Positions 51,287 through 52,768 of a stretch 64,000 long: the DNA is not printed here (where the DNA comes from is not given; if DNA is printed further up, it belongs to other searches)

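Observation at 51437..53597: ColD-like 3-dehydratase (His in place of the PLP lysine, no Fe-S cysteines) next to an Fcl/ColC-like reductase: a 3,6-dideoxyhexose (colitose-type) branch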

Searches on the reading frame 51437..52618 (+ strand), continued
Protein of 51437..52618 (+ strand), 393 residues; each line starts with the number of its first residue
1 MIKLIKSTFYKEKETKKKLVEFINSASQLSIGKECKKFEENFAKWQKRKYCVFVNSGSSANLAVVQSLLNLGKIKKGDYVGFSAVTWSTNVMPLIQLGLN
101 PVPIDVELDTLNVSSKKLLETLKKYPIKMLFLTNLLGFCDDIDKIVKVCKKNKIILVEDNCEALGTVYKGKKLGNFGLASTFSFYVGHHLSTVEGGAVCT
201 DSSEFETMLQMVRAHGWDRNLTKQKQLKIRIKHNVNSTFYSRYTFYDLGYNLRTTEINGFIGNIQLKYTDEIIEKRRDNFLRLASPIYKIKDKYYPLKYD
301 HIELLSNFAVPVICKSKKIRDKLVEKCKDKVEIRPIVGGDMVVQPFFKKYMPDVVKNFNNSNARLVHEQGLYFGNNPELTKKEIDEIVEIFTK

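Call 18: search_protein_families(library=ncbifam, proteins=[L003:17242-18024:+, L003:17985-18959:+, L003:9009-9947:+, L003:11187-12200:+, L003:12197-13249:+, L001:7447-8505:+, L001:11184-12125:+], max_evalue=1e-10)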
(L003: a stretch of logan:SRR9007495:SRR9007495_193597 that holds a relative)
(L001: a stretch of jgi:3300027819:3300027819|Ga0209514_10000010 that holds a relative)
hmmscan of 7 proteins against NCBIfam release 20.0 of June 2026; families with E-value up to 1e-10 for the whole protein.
L003:17242-18024:+ (260 aa): 7 families
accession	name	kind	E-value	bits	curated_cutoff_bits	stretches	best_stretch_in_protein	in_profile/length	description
TIGR02623.1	G1P_cyt_trans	equivalog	5.4e-80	268.5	300.25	1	1-258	1-255/255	glucose-1-phosphate cytidylyltransferase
TIGR03992.1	Arch_glmU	subfamily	4.1e-22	78.6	292.1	1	1-71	1-71/393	bifunctional sugar-1-phosphate nucleotidylyltransferase/acetyltransferase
NF049965.1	GlMnHpPGnyltfHddC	equivalog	2.6e-18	66.5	300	1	1-67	1-67/221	D-glycero-D-manno-heptose 1-phosphate guanosyltransferase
NF052502.1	man1P_GTase_Rv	exception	2.7e-15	56.1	440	0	2-70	2-70/352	mannose-1-phosphate guanylyltransferase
NF041313.1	UDPGP_AglF_Halo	equivalog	3.9e-15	55.9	400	1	1-66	1-66/234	UTP--glucose-1-phosphate uridylyltransferase AglF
NF041173.1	Sug_nt_acttase_Thmprot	equivalog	2e-12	46.8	600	0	94-235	67-213/405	bifunctional sugar-1-phosphate nucleotidylyltransferase/acetyltransferase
NF045761.1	NAMPUrTaseMurU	equivalog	2.7e-12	47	250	0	1-70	1-70/226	N-acetylmuramate alpha-1-phosphate uridylyltransferase MurU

L003:17985-18959:+ (324 aa): 20 families
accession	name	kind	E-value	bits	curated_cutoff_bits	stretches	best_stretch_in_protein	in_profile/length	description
TIGR02622.1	CDP_4_6_dhtase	equivalog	4e-66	223.5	278.45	1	14-323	3-332/352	CDP-glucose 4,6-dehydratase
TIGR01181.1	dTDP_gluc_dehyt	equivalog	4.3e-58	196.9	365.1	1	17-323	1-313/321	dTDP-glucose 4,6-dehydratase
TIGR01179.1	galE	equivalog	1.5e-46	158.7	262.3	1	17-323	1-327/332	UDP-glucose 4-epimerase GalE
TIGR04180.1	EDH_00030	hypoth_equivalog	1.3e-44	152.4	475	1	18-283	1-266/297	NAD-dependent 4,6-dehydratase LegB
NF007582.0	PRK10217.1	equivalog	1.9e-37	129.2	698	1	16-279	2-276/355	dTDP-glucose 4,6-dehydratase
NF007490.0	PRK10084.1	subfamily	6.4e-34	117.5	649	1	17-322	2-335/361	dTDP-glucose 4,6-dehydratase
TIGR02197.1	heptose_epim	equivalog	1.3e-27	96.8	274.6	1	18-316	1-308/316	ADP-glyceromanno-heptose 6-epimerase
NF007956.0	PRK10675.1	subfamily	4.4e-27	95.1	394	1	17-321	2-329/338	UDP-glucose 4-epimerase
NF047922.1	GDPFucSynFcl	equivalog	4.4e-17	62.5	500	1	15-322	2-302/308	GDP-L-fucose synthase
TIGR01472.1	gmd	equivalog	1.8e-16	60.3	415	1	17-284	2-279/342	GDP-mannose 4,6-dehydratase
NF042423.1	oxyalk_red_Shew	equivalog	1.5e-15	57.1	580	1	15-289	8-270/331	2-alkyl-3-oxoalkanoate reductase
NF011728.1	PRK15181.1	equivalog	5.1e-15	55.3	760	1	13-321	13-337/348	Vi polysaccharide biosynthesis UDP-N-acetylglucosaminuronic acid C-4 epimerase TviC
NF043036.1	ErythonDh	equivalog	5.5e-15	55.4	325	1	17-174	2-163/321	D-erythronate dehydrogenase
TIGR01746.1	Thioester-redct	subfamily_domain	2e-13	50.4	213.35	1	17-213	1-221/371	thioester reductase domain-containing protein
TIGR01214.1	rmlD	equivalog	6e-13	48.5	224.05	1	17-194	1-154/285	dTDP-4-dehydrorhamnose reductase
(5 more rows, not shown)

L003:9009-9947:+ (312 aa): 18 families
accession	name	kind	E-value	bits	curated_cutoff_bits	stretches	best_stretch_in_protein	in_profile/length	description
TIGR02622.1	CDP_4_6_dhtase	equivalog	5.1e-46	157.4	278.45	1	8-309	1-332/352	CDP-glucose 4,6-dehydratase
TIGR01181.1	dTDP_gluc_dehyt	equivalog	6.4e-46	156.9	365.1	1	47-310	51-314/321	dTDP-glucose 4,6-dehydratase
TIGR04180.1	EDH_00030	hypoth_equivalog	2.3e-40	138.5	475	1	14-294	1-296/297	NAD-dependent 4,6-dehydratase LegB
TIGR01179.1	galE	equivalog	3.7e-36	124.6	262.3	1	14-310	2-328/332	UDP-glucose 4-epimerase GalE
NF007582.0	PRK10217.1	equivalog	3.7e-24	85.5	698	1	50-310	55-334/355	dTDP-glucose 4,6-dehydratase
NF007490.0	PRK10084.1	subfamily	4e-23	82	649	1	49-310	53-337/361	dTDP-glucose 4,6-dehydratase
TIGR02197.1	heptose_epim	equivalog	4.4e-23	81.9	274.6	1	14-308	1-314/316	ADP-glyceromanno-heptose 6-epimerase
NF007956.0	PRK10675.1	subfamily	6.6e-22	78.1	394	1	42-157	45-163/338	UDP-glucose 4-epimerase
TIGR01472.1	gmd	equivalog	4.2e-20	72.2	415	1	54-266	62-277/342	GDP-mannose 4,6-dehydratase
NF011728.1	PRK15181.1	equivalog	1e-19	70.8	760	1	67-308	88-338/348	Vi polysaccharide biosynthesis UDP-N-acetylglucosaminuronic acid C-4 epimerase TviC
NF047922.1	GDPFucSynFcl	equivalog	1.3e-18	67.5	500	1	11-310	2-304/308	GDP-L-fucose synthase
NF042423.1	oxyalk_red_Shew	equivalog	2.4e-17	63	580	1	12-253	9-253/331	2-alkyl-3-oxoalkanoate reductase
TIGR03466.1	HpnA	hypoth_equivalog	2.6e-17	62.7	367.65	1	13-182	2-179/327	hopanoid-associated sugar epimerase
NF008872.0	PRK11908.1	equivalog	1.9e-15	56.8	294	1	12-311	2-339/349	bifunctional UDP-4-keto-pentose/UDP-xylose synthase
NF042422.1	oxyalk_red_OleD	equivalog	2.4e-15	56.7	580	1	14-259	3-252/329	2-alkyl-3-oxoalkanoate reductase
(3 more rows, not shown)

L003:11187-12200:+ (337 aa): 17 families
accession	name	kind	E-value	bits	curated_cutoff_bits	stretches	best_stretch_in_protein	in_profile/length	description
NF047922.1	GDPFucSynFcl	equivalog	3.8e-63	213.8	500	1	14-329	2-304/308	GDP-L-fucose synthase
TIGR04180.1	EDH_00030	hypoth_equivalog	2.7e-43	148.1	475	1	17-311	1-294/297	NAD-dependent 4,6-dehydratase LegB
TIGR01181.1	dTDP_gluc_dehyt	equivalog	3e-40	138.3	365.1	1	16-329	1-314/321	dTDP-glucose 4,6-dehydratase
TIGR01179.1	galE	equivalog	2e-36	125.5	262.3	1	16-329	1-328/332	UDP-glucose 4-epimerase GalE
TIGR03466.1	HpnA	hypoth_equivalog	1.6e-26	93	367.65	1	16-281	2-250/327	hopanoid-associated sugar epimerase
TIGR02197.1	heptose_epim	equivalog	1.1e-25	90.5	274.6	1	17-328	1-315/316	ADP-glyceromanno-heptose 6-epimerase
NF007490.0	PRK10084.1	subfamily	2.1e-20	73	649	1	16-330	2-338/361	dTDP-glucose 4,6-dehydratase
NF007956.0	PRK10675.1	subfamily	3.6e-19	69.1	394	1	16-327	2-330/338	UDP-glucose 4-epimerase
NF011728.1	PRK15181.1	equivalog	1.6e-18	66.9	760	1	14-328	15-339/348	Vi polysaccharide biosynthesis UDP-N-acetylglucosaminuronic acid C-4 epimerase TviC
NF042422.1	oxyalk_red_OleD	equivalog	5.6e-18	65.4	580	1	16-249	2-217/329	2-alkyl-3-oxoalkanoate reductase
NF007582.0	PRK10217.1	equivalog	1.7e-17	63.6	698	1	15-327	2-332/355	dTDP-glucose 4,6-dehydratase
NF008360.0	PRK11150.1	equivalog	3.2e-14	52.8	452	1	17-276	2-253/310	ADP-glyceromanno-heptose 6-epimerase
NF005998.1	PRK08125.1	equivalog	1.4e-13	50.1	777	1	4-276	305-584/649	bifunctional UDP-4-amino-4-deoxy-L-arabinose formyltransferase/UDP-glucuronic acid oxidase ArnA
NF008872.0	PRK11908.1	equivalog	3.4e-13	49.4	294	1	15-329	2-338/349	bifunctional UDP-4-keto-pentose/UDP-xylose synthase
NF042423.1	oxyalk_red_Shew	equivalog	3.4e-13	49.4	580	1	14-250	8-224/331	2-alkyl-3-oxoalkanoate reductase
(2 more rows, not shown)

L003:12197-13249:+ (350 aa): 10 families
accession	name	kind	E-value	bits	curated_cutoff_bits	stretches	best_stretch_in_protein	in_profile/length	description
TIGR01181.1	dTDP_gluc_dehyt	equivalog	2.1e-34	119.1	365.1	2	177-337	148-301/321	dTDP-glucose 4,6-dehydratase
TIGR01179.1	galE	equivalog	1.1e-29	103.4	262.3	1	3-150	1-136/332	UDP-glucose 4-epimerase GalE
NF007490.0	PRK10084.1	subfamily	2.1e-24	86.2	649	1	3-327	2-304/361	dTDP-glucose 4,6-dehydratase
NF007582.0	PRK10217.1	equivalog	2.6e-20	72.8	698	1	1-301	1-279/355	dTDP-glucose 4,6-dehydratase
TIGR02622.1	CDP_4_6_dhtase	equivalog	4.9e-19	68.7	278.45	1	2-141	5-136/352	CDP-glucose 4,6-dehydratase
TIGR04180.1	EDH_00030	hypoth_equivalog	6.8e-18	64.7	475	0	4-150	1-136/297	NAD-dependent 4,6-dehydratase LegB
NF007956.0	PRK10675.1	subfamily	2.6e-13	49.8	394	1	3-341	2-323/338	UDP-glucose 4-epimerase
NF041015.1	UDPsulfquin_syn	equivalog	1.5e-11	43.9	575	0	2-217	1-219/384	UDP-sulfoquinovose synthase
TIGR01214.1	rmlD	equivalog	2.8e-11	43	224.05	0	3-211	1-151/285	dTDP-4-dehydrorhamnose reductase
TIGR02197.1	heptose_epim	equivalog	7.3e-11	41.8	274.6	0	4-144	1-124/316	ADP-glyceromanno-heptose 6-epimerase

L001:7447-8505:+ (352 aa): 13 families
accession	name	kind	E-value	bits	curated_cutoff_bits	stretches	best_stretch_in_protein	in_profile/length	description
TIGR01181.1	dTDP_gluc_dehyt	equivalog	2e-36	125.7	365.1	1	31-350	2-314/321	dTDP-glucose 4,6-dehydratase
TIGR04180.1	EDH_00030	hypoth_equivalog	2.4e-34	118.8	475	1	31-334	1-296/297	NAD-dependent 4,6-dehydratase LegB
NF007490.0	PRK10084.1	subfamily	2.1e-28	99.3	649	1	31-350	3-337/361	dTDP-glucose 4,6-dehydratase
NF011728.1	PRK15181.1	equivalog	2.8e-26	92.4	760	1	26-347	13-337/348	Vi polysaccharide biosynthesis UDP-N-acetylglucosaminuronic acid C-4 epimerase TviC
NF007582.0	PRK10217.1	equivalog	2e-24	86.4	698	1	29-348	2-332/355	dTDP-glucose 4,6-dehydratase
TIGR02197.1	heptose_epim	equivalog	4.1e-23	82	274.6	1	31-348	1-314/316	ADP-glyceromanno-heptose 6-epimerase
NF008872.0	PRK11908.1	equivalog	4.4e-23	81.9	294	1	75-349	41-337/349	bifunctional UDP-4-keto-pentose/UDP-xylose synthase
NF005998.1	PRK08125.1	equivalog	1.2e-22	80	777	1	19-345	306-647/649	bifunctional UDP-4-amino-4-deoxy-L-arabinose formyltransferase/UDP-glucuronic acid oxidase ArnA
TIGR01179.1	galE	equivalog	1.3e-19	70.2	262.3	1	31-213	2-178/332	UDP-glucose 4-epimerase GalE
NF047922.1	GDPFucSynFcl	equivalog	1.7e-17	63.9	500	1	101-348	55-302/308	GDP-L-fucose synthase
TIGR02622.1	CDP_4_6_dhtase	equivalog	5.7e-16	58.6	278.45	1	27-351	3-334/352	CDP-glucose 4,6-dehydratase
TIGR01746.1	Thioester-redct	subfamily_domain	6e-13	48.8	213.35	0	95-299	84-285/371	thioester reductase domain-containing protein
NF043036.1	ErythonDh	equivalog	1.4e-12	47.5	325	1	31-195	3-163/321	D-erythronate dehydrogenase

L001:11184-12125:+ (313 aa): 11 families
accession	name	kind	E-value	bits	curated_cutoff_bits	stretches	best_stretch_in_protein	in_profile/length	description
NF047922.1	GDPFucSynFcl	equivalog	7.5e-85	285.1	500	1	6-311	1-304/308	GDP-L-fucose synthase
TIGR04180.1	EDH_00030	hypoth_equivalog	8.3e-34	117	475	1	46-271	57-268/297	NAD-dependent 4,6-dehydratase LegB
TIGR01181.1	dTDP_gluc_dehyt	equivalog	2.7e-27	95.7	365.1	1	46-310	58-313/321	dTDP-glucose 4,6-dehydratase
NF011728.1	PRK15181.1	equivalog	4.5e-23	81.8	760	1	46-310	77-339/348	Vi polysaccharide biosynthesis UDP-N-acetylglucosaminuronic acid C-4 epimerase TviC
TIGR01179.1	galE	equivalog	3.3e-21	75.5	262.3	1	9-309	1-326/332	UDP-glucose 4-epimerase GalE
NF007490.0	PRK10084.1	subfamily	2.4e-16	59.7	649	1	137-310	164-336/361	dTDP-glucose 4,6-dehydratase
NF007582.0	PRK10217.1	equivalog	3e-15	56.2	698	1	130-310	150-333/355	dTDP-glucose 4,6-dehydratase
TIGR03466.1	HpnA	hypoth_equivalog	6.9e-14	51.5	367.65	0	9-111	2-113/327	hopanoid-associated sugar epimerase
TIGR02622.1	CDP_4_6_dhtase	equivalog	2.8e-13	49.7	278.45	0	44-309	60-331/352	CDP-glucose 4,6-dehydratase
NF042422.1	oxyalk_red_OleD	equivalog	5.2e-13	49.1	580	1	9-226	2-212/329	2-alkyl-3-oxoalkanoate reductase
TIGR02197.1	heptose_epim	equivalog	8.1e-13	48.2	274.6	1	10-309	1-314/316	ADP-glyceromanno-heptose 6-epimerase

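Call 20: find_related_loci(query=window:51437-52618:+, collection=genome_contigs, flank=10000)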
Query window:51437-52618:+ (393 aa) in genome_contigs; peptide patterns used: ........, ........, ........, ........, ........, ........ (x = any residue, [..] = any of these).
125 stretches matched a pattern; 39 encode a relative of the query (tblastn E <= 1e-3); 39 distinct loci.
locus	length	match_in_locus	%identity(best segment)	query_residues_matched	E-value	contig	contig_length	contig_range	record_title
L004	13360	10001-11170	79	1-392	0e+0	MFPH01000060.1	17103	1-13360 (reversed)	MAG: Candidatus Levybacteria bacterium RIFCSPLOWO2_12_FULL_37_14 rifcsplowo2_12_scaffold_6979, whole genome shotgun sequ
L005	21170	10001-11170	79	1-392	0e+0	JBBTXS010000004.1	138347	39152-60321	MAG: Patescibacteria group bacterium isolate H51-bin091_1 H51_bin091_1_000000000004, whole genome shotgun sequence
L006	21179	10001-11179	74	1-393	0e+0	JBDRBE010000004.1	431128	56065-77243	MAG: Candidatus Levyibacteriota bacterium isolate MEGAHIT-group-1.104 k141_1245768, whole genome shotgun sequence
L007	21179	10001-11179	74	1-393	0e+0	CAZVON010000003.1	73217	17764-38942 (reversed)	MAG TPA_asm: uncultured Gammaproteobacteria bacterium isolate SRP269290_co3_805 genome assembly, contig: NODE_265_length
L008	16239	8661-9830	73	1-392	0e+0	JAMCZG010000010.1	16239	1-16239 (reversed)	MAG: Patescibacteria group bacterium isolate FK_Sedi_B_Bin.314 NODE_13365_length_16239_cov_3.1672, whole genome shotgun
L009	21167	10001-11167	73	1-390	0e+0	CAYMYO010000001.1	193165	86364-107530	MAG TPA_asm: uncultured Gammaproteobacteria bacterium isolate SRP302447_co1_58 genome assembly, contig: NODE_264_length_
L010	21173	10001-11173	71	1-392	0e+0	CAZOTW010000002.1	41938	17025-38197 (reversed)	MAG TPA_asm: uncultured Gammaproteobacteria bacterium isolate SRP080215_co1_129 genome assembly, contig: NODE_216_length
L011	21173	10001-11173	70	1-392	0e+0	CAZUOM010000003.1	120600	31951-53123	MAG TPA_asm: uncultured Gammaproteobacteria bacterium isolate binchicken_co341_72 genome assembly, contig: NODE_7_length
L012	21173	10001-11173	71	1-392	0e+0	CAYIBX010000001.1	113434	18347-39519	MAG TPA_asm: uncultured Gammaproteobacteria bacterium isolate ERP119705_co18_370 genome assembly, contig: NODE_77_length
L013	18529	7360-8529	71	1-392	0e+0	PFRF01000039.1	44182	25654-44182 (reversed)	MAG: Candidatus Levybacteria bacterium CG_4_9_14_0_2_um_filter_35_21 CG_4_9_14_0.2_um_filter_scaffold_223_c, whole genom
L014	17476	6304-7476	70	1-393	0e+0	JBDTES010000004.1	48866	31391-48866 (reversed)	MAG: Candidatus Saccharimonadales bacterium isolate cluster2_bin.208 k127_3525954, whole genome shotgun sequence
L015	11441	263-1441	70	1-393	0e+0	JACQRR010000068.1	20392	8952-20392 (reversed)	MAG: Candidatus Roizmanbacteria bacterium isolate NC_groundwater_1364_Ag_S-0.2um_37_64 S_p2_S4_coassembly_k141_1401280,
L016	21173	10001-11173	72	1-393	0e+0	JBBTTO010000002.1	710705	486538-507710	MAG: Patescibacteria group bacterium isolate H52-bin062_1 H52_bin062_1_000000000002, whole genome shotgun sequence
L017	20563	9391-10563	71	1-392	0e+0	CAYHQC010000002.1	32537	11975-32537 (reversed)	MAG TPA_asm: uncultured Gammaproteobacteria bacterium isolate ERP119705_co15_352 genome assembly, contig: NODE_1076_leng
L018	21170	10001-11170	69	1-392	0e+0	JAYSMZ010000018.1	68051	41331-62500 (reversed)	MAG: bacterium isolate GFS_10842 GFS_10842_17, whole genome shotgun sequence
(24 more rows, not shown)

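Call 36: search_solved_structures(query=L003:9009-9947:+, show_alignments=0, max_evalue=1e-20)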
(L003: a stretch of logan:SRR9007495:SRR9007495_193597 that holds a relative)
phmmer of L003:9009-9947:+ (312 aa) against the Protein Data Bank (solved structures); distinct sequences matched with E-value up to 1e-20: 41.
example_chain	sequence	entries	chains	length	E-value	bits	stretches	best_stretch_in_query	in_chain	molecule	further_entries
6bi4_A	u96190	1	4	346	5e-36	127.8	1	51-310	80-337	dTDP-glucose 4,6-dehydratase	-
2hun_A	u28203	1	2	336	1.1e-32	116.8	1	50-310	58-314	336aa long hypothetical dTDP-glucose 4,6-dehydratase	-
4zrm_A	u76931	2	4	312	1.7e-30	109.6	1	14-311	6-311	UDP-glucose 4-epimerase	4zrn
2pk3_A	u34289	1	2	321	1.1e-28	103.7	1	7-302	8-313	GDP-6-deoxy-D-lyxo-4-hexulose reductase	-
2p5u_A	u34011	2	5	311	1.3e-28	103.5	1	14-302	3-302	UDP-glucose 4-epimerase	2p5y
6bwl_A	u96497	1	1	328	2e-28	102.8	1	15-308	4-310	Pal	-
4lk3_A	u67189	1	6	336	4.3e-28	101.7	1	10-311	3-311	UDP-glucuronic acid decarboxylase 1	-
2b69_A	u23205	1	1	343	1.2e-27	100.2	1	10-311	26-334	UDP-glucuronate decarboxylase 1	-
4gll_A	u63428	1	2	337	2e-27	99.5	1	10-311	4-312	UDP-glucuronic acid decarboxylase 1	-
4m55_A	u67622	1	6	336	2.9e-27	99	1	10-311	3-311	UDP-glucuronic acid decarboxylase 1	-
5u4q_A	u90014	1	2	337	5.4e-26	94.8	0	64-227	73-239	dTDP-glucose 4,6-dehydratase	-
8rdg_A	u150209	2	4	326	5.5e-26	94.8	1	14-303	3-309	SDR family NAD(P)-dependent oxidoreductase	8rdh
8rdi_A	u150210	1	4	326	1.9e-25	93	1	14-303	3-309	SDR family NAD(P)-dependent oxidoreductase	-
8sg0_A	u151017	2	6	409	3.4e-25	92.2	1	4-311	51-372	GDP-mannose 3,5-epimerase | GDP-mannose 3,5 epimerase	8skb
6dnt_A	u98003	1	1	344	3.6e-25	92.1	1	46-307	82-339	NAD-dependent epimerase/dehydratase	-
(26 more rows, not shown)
